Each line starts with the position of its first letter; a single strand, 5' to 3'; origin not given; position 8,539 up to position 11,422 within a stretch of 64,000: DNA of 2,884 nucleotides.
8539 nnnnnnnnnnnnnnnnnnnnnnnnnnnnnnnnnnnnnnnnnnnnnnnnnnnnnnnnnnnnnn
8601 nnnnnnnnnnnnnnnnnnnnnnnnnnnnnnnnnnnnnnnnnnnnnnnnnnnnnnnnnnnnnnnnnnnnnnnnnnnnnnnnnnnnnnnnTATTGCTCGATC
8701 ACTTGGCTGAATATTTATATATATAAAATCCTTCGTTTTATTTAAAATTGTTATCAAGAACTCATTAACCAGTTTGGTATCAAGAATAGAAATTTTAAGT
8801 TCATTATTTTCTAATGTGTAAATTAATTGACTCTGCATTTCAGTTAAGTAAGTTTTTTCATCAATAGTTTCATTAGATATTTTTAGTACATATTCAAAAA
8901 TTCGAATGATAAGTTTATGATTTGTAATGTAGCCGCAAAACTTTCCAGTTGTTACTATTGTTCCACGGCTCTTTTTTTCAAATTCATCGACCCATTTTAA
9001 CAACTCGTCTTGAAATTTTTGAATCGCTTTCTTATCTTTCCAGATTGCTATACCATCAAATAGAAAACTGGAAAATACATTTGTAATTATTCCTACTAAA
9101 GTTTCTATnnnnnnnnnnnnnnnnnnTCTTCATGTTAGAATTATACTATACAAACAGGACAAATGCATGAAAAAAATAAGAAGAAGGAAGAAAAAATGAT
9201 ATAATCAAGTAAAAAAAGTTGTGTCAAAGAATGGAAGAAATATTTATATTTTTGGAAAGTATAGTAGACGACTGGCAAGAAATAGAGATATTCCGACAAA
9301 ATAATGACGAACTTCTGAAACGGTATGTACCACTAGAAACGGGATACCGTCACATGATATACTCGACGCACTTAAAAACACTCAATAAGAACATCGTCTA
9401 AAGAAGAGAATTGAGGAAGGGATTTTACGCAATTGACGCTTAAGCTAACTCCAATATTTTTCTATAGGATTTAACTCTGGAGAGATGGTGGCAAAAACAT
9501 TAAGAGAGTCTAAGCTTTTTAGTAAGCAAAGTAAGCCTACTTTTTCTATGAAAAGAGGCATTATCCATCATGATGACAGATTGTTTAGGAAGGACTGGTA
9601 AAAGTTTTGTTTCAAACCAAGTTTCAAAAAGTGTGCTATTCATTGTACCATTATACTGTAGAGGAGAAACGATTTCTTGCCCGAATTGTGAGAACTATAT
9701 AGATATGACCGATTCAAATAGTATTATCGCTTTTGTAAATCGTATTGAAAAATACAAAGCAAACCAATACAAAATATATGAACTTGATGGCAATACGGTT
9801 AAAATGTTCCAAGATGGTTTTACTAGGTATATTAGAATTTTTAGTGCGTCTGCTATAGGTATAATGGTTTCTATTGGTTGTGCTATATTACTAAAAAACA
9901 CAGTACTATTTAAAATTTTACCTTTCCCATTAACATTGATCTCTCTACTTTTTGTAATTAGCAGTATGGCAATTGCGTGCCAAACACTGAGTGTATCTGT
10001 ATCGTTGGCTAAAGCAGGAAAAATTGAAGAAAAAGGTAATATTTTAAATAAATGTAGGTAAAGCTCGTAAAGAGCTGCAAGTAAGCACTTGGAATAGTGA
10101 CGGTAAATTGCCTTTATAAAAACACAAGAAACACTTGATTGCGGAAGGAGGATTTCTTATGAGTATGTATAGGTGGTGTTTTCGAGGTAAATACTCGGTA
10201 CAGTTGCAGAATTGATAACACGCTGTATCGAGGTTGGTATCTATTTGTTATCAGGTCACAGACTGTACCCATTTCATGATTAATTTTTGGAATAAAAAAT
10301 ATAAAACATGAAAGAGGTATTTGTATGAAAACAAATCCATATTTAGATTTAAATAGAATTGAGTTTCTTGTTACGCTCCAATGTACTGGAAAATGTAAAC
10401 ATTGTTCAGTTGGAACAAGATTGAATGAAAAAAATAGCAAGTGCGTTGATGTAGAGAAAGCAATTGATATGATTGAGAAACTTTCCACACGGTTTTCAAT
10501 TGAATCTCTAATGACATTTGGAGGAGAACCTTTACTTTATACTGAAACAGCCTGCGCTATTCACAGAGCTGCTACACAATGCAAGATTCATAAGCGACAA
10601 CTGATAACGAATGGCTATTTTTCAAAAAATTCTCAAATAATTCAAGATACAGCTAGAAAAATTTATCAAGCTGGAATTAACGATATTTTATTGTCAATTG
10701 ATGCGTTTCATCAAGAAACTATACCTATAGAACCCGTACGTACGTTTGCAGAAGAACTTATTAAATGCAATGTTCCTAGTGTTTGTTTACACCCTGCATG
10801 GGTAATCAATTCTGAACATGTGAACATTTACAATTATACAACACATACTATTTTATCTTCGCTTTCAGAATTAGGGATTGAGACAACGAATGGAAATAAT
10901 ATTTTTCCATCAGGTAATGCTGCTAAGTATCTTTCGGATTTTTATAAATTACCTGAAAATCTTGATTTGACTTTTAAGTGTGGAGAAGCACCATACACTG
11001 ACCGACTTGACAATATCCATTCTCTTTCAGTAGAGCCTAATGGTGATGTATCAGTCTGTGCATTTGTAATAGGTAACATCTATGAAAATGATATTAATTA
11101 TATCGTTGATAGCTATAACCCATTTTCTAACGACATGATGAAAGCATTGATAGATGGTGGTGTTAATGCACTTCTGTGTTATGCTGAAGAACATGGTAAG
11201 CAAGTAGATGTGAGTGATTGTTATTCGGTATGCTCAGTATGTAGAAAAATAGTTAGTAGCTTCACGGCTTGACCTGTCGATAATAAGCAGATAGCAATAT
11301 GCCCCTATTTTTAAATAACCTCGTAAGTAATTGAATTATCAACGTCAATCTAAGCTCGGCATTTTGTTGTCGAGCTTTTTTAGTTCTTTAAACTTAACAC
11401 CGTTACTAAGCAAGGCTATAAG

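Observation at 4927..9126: Giant stand-alone STAND/NACHT-like NTPase: candidate undescribed single-gene NLR-type immune sensor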

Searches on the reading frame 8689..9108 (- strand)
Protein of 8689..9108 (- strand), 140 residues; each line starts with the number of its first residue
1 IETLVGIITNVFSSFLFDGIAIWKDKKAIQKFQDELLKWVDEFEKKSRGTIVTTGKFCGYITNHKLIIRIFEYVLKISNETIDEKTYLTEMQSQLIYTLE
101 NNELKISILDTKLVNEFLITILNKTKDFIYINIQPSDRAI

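Call 89: predict_structure(alignment_id=A3)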
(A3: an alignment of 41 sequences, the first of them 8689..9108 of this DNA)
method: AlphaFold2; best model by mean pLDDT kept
length: 140 residues; sequences in the alignment: 41
mean_pLDDT: 85.1   pTM: 0.80
mean pLDDT of the five models: 85.1, 84.9, 84.8, 83.7, 81.8
residues with pLDDT >= 90: 76; 70-90: 42; 50-70: 20; < 50: 2
segments of 3 or more residues with pLDDT < 50: none
pLDDT, mean of each block of 10 residues (from residue 1): 77 67 76 92 93 91 90 76 91 95 93 96 91 65
secondary structure, 60 per line:
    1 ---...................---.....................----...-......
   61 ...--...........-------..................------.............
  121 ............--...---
elements in order: H4-22 H26-46 H55-63 H66-76 H84-101 H108-132

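Call 91: fold_search(model_id=the predicted structure, library=pdb)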
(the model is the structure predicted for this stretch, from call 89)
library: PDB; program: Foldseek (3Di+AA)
matches with E <= 10: 158; with E <= 0.001: 0
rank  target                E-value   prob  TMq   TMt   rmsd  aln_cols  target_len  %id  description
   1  2f2g_A                1.1e+00  0.13  0.27  0.19  16.2       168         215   12  X-Ray Structure of Gene Product From Arabidopsis Thaliana AT3G16990 (released 2005-12-13)
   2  1n81                  1.3e+00  0.21  0.33  0.27  11.3       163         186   13  Crystal structure of Pfg27 from Plasmodium falciparum (released 2003-03-04)
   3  8q3k_A                1.6e+00  0.13  0.26  0.05  11.8       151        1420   12  The open state of the ASFV apo-RNA polymerase (released 2024-02-14)
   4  2vog_A                1.7e+00  0.13  0.27  0.26  12.8       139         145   14  Structure of mouse A1 bound to the Bmf BH3-domain (released 2008-03-04)
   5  9e51_A                1.8e+00  0.06  0.21  0.14  14.8       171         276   12  Cryo-EM structure of human LPHN2 (ADGRL2)/G13 complex in lipid nanodiscs (released 2025-11-12)
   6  2voh_A                2.0e+00  0.14  0.29  0.27  12.8       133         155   14  Structure of mouse A1 bound to the Bak BH3-domain (released 2008-03-04)
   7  6e6a_B                2.1e+00  0.08  0.22  0.20  19.1       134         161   16  Triclinic crystal form of IncA G144A point mutant (released 2019-07-10)
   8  8ykw_R                2.3e+00  0.08  0.25  0.14  14.5       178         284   10  Cryo-EM structure of succinate receptor SUCR1 bound to succinic acid (released 2024-05-29)
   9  3vt7_A                2.4e+00  0.11  0.32  0.23   9.1       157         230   11  Crystal structures of rat VDR-LBD with W282R mutation (released 2013-05-22)
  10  6rjp_A                2.4e+00  0.09  0.26  0.25  13.3       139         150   14  Bfl-1 in complex with alpha helical peptide (released 2019-10-30)
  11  9dse_C                2.4e+00  0.09  0.25  0.23  11.2       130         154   10  Cyanide-ligated Bordetella pertussis globin coupled sensor regulatory domain (released 2025-12-24)
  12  7y35_R                2.4e+00  0.07  0.25  0.12  15.1       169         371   14  Cryo-EM structure of the Abaloparatide-bound human PTH1R-Gs complex (released 2023-07-05)
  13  7uni_C                2.5e+00  0.13  0.30  0.21  10.7       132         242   11  De novo designed chlorophyll dimer protein with Zn pheophorbide a methyl ester, SP2-ZnPPaM (released 2023-04-19)
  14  2voi_A                2.5e+00  0.09  0.26  0.25  13.1       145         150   14  Structure of mouse A1 bound to the Bid BH3-domain (released 2008-03-04)
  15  3mqp_A                2.6e+00  0.14  0.32  0.31  12.6       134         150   15  Crystal Structure of human BFL-1 in complex with NOXA BH3 peptide, Northeast Structural Genomics Consortium Target HR2 (released 2010-06-02)
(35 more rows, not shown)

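Call 94: fold_search(model_id=the predicted structure, library=viral)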
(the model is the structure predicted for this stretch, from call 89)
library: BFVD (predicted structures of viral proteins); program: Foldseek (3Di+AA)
matches with E <= 10: 147; with E <= 0.001: 0
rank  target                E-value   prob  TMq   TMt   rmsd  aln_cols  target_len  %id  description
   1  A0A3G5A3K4            3.8e-01  0.54  0.36  0.30  13.4       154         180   14  Uncharacterized protein [Gaeavirus sp.]
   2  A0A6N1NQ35            4.0e-01  0.28  0.26  0.26  11.4       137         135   14  Putative orfan [Tupanvirus soda lake]
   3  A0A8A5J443            5.4e-01  0.15  0.23  0.21  14.9       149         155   17  (no name in the UniProt tables at hand)
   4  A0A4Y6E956            9.1e-01  0.23  0.30  0.35  13.1       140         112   14  (no name in the UniProt tables at hand)
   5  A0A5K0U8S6            1.2e+00  0.12  0.25  0.21  14.2       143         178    7  Uncharacterized protein (Fragment) [Yasminevirus sp. GU-2018]
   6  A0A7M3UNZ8            1.2e+00  0.09  0.23  0.24  15.6       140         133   13  Uncharacterized protein [Pyramimonas orientalis virus]
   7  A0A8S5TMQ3            1.6e+00  0.14  0.32  0.15  19.2       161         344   10  DNA pilot protein [Microviridae sp. ctX401]
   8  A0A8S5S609            1.8e+00  0.06  0.18  0.20  17.3       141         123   11  Uncharacterized protein [Podoviridae sp. ctsUe5]
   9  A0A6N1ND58            2.0e+00  0.12  0.31  0.18  10.9       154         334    8  Uncharacterized protein [Tupanvirus deep ocean]
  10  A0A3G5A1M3            2.0e+00  0.06  0.22  0.23  16.8       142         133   11  Uncharacterized protein [Faunusvirus sp.]
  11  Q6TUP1                2.2e+00  0.08  0.26  0.17  11.6       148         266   16  128L [Yaba monkey tumor virus (strain VR587)]
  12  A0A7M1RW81            2.2e+00  0.06  0.20  0.22  17.0       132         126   17  Uncharacterized protein [uncultured phage cr10_1]
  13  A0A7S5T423            2.3e+00  0.44  0.47  0.55   4.4       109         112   11  (no name in the UniProt tables at hand)
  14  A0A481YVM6            2.3e+00  0.06  0.19  0.10  14.9       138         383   14  Helix-hairpin-helix domain protein [Marseillevirus LCMAC201]
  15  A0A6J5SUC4            2.6e+00  0.08  0.29  0.23  11.9       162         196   14  Uncharacterized protein [uncultured Caudovirales phage]
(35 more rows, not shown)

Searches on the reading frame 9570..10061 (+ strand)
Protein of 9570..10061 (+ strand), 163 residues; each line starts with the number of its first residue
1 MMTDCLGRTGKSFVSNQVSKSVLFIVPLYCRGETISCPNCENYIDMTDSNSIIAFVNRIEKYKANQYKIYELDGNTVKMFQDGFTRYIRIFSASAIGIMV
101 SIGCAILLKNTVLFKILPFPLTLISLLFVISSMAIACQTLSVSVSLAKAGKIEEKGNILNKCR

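Call 17: search_protein_families(library=pfam, proteins=[window:9570-10061:+], max_evalue=0.1)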
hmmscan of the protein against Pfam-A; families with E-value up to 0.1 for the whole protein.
window:9570-10061:+ (163 aa): 3 families
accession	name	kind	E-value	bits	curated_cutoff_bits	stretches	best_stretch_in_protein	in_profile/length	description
PF13712.12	Glyco_tranf_2_5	-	0.0065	16.6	27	1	43-114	32-103/210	Glycosyltransferase like family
PF25214.1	HVO_B0008_N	-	0.013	15.8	27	1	35-58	2-25/38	HVO_B0008 N-terminal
PF21664.2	TBPIP_C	-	0.096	13.1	27.2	0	35-81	47-94/115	TBP-interacting protein, C-terminal domain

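Call 51: search_protein_families(library=padloc, proteins=[window:9570-10061:+], max_evalue=0.1)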
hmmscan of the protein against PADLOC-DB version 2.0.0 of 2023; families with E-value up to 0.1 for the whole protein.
window:9570-10061:+ (163 aa): 1 family
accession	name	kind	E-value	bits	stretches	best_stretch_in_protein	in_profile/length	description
PDLC02365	PycTM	-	0.018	13.4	1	36-130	76-160/165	-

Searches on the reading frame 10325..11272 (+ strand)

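Call 17: search_protein_families(library=pfam, proteins=[window:10325-11272:+], max_evalue=0.1)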
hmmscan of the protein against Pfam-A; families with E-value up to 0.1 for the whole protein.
window:10325-11272:+ (315 aa): 3 families
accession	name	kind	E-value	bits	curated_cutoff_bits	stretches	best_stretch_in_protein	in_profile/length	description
PF04055.27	Radical_SAM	-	9.4e-12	45.8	29.5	1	16-132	3-116/166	Radical SAM superfamily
PF13353.11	Fer4_12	-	3.1e-06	28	22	1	18-104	13-98/137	4Fe-4S single cluster domain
PF13186.11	SPASM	-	0.0011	19.6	21.5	1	233-263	7-45/67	Iron-sulfur cluster-binding domain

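Call 51: search_protein_families(library=padloc, proteins=[window:10325-11272:+], max_evalue=0.1)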
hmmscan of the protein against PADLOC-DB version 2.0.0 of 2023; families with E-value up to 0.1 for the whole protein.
window:10325-11272:+ (315 aa): 2 families
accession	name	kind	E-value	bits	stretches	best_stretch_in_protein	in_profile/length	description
PDLC02903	pVip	-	4.6e-10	37.4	1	12-132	2-107/257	Viperins not associated with kinases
PDLC02904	pVip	-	2.1e-08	32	1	12-132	5-114/262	Viperins associated with kinases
